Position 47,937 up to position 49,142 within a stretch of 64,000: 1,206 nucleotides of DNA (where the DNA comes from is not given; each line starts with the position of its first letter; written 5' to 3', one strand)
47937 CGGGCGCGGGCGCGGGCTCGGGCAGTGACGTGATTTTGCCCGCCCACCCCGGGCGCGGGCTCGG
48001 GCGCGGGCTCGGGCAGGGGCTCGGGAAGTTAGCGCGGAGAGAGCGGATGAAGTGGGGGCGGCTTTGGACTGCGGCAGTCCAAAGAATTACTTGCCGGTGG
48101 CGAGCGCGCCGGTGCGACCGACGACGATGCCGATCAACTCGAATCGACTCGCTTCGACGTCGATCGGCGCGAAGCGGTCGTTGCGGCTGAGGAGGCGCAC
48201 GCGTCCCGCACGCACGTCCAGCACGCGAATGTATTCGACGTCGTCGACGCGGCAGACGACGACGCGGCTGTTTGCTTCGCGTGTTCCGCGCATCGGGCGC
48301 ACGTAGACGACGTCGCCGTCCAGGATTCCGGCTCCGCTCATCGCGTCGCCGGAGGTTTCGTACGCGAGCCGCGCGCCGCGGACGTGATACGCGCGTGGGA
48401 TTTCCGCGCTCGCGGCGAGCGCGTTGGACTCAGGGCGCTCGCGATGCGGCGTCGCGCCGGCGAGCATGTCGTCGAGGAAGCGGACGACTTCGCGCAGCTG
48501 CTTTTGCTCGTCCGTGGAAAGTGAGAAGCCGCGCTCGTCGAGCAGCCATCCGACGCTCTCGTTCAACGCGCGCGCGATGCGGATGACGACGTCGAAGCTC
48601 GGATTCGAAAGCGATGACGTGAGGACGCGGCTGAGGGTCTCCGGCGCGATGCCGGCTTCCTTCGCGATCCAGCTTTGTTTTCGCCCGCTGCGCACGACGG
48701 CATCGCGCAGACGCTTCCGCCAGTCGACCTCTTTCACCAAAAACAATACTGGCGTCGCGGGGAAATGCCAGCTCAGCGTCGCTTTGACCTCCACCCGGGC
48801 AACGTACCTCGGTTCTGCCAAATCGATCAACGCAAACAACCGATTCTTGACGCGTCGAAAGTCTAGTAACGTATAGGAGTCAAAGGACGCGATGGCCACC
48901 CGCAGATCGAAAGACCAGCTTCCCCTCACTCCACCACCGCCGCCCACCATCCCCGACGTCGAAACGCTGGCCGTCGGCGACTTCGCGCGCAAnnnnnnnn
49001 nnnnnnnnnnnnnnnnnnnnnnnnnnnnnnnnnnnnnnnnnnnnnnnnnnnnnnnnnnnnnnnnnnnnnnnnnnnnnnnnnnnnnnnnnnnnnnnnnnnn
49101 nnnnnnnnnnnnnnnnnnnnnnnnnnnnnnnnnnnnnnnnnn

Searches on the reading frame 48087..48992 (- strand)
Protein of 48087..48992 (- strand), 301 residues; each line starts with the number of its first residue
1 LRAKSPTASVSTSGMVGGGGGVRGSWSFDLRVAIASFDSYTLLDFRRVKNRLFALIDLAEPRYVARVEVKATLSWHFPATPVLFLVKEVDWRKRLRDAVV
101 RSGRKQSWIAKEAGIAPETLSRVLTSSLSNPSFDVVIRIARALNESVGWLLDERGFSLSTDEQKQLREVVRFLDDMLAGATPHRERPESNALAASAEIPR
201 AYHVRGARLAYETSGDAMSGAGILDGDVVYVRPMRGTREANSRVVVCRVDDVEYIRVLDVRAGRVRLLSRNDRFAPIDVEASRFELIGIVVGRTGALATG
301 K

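Call 85: search_protein_families(library=pfam, proteins=[window:48087-48992:-], max_evalue=0.00001)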
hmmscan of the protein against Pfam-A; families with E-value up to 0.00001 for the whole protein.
window:48087-48992:- (301 aa): 3 families
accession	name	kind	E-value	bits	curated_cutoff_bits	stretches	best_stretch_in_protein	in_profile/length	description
PF00717.28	Peptidase_S24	-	1.7e-12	47.5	23.3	1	207-291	34-116/116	Peptidase S24-like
PF01381.28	HTH_3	-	7e-07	29.6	23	1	101-150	7-55/55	Helix-turn-helix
PF13560.12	HTH_31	-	3.3e-06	27.7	27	1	94-144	5-55/64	Helix-turn-helix domain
